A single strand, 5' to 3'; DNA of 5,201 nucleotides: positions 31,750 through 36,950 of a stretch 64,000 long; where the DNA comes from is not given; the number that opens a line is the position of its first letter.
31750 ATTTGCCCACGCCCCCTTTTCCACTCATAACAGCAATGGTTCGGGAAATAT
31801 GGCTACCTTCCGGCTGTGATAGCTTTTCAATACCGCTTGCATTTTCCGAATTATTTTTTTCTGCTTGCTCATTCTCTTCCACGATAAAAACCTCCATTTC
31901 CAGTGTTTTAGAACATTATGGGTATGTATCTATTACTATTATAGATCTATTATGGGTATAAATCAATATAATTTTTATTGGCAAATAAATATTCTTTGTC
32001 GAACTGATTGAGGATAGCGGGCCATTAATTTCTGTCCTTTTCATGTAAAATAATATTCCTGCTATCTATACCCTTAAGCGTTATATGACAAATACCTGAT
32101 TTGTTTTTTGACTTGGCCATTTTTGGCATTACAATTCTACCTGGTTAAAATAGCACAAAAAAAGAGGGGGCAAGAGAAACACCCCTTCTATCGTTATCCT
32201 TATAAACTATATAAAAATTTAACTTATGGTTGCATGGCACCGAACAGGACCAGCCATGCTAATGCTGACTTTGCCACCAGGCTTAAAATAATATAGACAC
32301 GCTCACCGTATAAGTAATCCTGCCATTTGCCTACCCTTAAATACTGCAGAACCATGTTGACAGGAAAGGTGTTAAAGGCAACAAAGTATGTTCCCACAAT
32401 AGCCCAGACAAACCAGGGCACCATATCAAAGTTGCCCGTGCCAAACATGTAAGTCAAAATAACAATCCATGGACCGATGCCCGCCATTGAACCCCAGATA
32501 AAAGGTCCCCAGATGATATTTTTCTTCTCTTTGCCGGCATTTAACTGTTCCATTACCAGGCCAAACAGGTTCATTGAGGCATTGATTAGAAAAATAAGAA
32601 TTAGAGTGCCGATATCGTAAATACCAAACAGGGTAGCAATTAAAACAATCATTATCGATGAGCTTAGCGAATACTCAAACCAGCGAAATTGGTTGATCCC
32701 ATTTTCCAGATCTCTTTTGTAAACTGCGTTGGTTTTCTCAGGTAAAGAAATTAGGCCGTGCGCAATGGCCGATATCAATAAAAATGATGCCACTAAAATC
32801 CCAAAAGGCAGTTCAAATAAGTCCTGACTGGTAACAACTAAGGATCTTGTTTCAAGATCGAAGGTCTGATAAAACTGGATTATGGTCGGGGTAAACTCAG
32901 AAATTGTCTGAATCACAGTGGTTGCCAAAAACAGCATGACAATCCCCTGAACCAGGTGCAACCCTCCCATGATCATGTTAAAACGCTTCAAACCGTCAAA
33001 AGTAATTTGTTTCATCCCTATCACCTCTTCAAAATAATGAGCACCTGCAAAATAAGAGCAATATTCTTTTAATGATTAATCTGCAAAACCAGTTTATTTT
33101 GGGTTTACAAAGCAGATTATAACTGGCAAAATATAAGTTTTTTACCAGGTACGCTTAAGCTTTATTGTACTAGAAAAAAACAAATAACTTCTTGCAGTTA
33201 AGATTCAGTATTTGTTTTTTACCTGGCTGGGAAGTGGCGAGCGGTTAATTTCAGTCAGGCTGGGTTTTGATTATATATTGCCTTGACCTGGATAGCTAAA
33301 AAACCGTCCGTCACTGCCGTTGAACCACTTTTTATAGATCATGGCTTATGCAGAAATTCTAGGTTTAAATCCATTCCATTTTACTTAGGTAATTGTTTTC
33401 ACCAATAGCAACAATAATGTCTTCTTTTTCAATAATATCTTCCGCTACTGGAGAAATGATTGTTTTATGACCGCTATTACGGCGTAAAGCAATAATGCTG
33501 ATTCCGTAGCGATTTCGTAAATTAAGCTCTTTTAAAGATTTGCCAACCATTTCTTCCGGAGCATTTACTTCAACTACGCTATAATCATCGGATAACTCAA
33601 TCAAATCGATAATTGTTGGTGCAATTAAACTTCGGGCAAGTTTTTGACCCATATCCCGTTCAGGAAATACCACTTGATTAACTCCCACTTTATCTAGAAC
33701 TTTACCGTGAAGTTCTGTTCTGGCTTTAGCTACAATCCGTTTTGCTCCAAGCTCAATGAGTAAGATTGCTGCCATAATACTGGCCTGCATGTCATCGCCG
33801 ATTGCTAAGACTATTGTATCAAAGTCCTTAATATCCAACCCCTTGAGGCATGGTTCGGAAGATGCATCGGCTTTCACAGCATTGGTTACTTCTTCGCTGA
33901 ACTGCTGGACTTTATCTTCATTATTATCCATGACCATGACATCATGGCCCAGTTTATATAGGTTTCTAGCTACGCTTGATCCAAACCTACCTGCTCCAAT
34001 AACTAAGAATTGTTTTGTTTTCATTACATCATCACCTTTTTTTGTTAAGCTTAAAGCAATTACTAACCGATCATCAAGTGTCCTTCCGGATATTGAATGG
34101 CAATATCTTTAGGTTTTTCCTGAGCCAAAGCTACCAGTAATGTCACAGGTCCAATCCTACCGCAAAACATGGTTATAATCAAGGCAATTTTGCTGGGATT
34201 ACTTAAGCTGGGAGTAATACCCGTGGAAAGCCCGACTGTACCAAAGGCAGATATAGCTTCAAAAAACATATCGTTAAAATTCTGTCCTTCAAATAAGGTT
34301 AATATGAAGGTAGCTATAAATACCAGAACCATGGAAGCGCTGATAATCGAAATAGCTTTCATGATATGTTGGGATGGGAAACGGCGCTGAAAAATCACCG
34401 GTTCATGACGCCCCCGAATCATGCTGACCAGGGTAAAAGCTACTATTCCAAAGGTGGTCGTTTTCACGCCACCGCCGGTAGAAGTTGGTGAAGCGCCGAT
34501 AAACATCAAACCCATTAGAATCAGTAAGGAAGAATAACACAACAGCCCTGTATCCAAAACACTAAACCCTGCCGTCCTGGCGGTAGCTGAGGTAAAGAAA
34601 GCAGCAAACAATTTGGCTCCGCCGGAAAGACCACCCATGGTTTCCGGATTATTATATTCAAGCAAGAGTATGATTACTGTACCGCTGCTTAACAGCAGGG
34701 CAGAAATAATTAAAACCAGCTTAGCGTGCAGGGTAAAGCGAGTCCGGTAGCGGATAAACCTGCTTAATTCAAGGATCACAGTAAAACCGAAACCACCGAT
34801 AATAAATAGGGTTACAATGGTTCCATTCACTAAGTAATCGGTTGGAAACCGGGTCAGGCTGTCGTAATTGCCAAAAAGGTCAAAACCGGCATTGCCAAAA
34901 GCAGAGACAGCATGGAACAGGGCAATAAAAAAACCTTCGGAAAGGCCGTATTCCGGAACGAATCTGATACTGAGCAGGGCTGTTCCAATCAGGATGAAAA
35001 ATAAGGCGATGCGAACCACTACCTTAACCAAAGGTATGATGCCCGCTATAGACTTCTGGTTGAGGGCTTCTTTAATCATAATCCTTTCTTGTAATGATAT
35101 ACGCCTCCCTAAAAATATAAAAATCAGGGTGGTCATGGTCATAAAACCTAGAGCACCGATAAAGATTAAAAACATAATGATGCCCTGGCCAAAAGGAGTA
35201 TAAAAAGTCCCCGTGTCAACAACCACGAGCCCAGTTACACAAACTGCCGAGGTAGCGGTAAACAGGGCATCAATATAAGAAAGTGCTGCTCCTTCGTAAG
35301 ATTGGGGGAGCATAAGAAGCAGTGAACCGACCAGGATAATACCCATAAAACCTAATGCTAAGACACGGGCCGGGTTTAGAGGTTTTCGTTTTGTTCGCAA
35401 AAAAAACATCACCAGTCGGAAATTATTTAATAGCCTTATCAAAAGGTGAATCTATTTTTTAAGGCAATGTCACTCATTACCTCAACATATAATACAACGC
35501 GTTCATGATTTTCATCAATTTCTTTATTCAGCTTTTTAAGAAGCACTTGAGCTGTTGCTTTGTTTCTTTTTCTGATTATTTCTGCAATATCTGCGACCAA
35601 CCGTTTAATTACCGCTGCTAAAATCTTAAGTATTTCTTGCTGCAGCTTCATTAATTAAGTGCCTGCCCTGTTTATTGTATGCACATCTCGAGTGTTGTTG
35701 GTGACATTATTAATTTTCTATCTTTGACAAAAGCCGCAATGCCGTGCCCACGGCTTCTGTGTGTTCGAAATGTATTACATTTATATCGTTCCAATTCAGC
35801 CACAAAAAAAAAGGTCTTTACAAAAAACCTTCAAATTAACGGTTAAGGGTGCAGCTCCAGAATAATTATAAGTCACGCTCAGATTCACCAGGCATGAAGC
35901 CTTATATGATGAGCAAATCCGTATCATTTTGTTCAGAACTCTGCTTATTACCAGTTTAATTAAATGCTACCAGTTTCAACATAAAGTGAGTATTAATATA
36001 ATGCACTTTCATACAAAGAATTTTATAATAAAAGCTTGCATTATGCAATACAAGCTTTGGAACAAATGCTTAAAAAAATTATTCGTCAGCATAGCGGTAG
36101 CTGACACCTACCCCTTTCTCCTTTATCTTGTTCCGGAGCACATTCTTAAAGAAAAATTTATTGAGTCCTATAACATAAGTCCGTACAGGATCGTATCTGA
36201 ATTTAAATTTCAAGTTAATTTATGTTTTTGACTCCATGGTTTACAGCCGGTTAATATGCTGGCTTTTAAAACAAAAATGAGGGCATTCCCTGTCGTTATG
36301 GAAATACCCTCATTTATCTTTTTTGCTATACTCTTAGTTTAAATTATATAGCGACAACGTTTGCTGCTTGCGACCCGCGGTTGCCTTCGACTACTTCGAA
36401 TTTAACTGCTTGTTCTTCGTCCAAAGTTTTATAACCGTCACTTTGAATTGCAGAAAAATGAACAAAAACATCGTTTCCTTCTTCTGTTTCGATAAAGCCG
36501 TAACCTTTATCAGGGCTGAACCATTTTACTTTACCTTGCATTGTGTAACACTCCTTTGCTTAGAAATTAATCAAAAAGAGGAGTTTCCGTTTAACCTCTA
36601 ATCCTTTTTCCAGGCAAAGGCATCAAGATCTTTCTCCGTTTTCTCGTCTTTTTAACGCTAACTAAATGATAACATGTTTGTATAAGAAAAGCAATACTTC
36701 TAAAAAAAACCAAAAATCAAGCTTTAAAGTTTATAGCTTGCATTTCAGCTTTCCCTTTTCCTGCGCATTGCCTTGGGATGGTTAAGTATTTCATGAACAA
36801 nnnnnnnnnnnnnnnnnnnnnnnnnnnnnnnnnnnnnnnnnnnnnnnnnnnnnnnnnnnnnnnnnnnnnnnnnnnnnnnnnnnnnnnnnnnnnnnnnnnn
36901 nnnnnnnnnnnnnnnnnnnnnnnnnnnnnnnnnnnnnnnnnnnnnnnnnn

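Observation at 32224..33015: Stand-alone heliorhodopsin gene in a Firmicutes-type context, next to ktrAB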

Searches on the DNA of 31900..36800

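Call 37: search_rna_families(source=window, start=31900, end=36800, threshold=evalue, max_evalue=1)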
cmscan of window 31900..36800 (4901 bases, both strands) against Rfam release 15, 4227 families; matches with E-value up to 1: 2.
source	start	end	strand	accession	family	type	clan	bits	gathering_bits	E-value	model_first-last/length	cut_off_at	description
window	36276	36640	-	RF01766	cspA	Cis-reg; thermoregulator;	-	65.8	78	1.8e-15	1-428/428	no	cspA thermoregulator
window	32152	32273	-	RF00558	L20_leader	Cis-reg; leader;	-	22.5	58.7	0.4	1-127/127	no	Ribosomal protein L20 leader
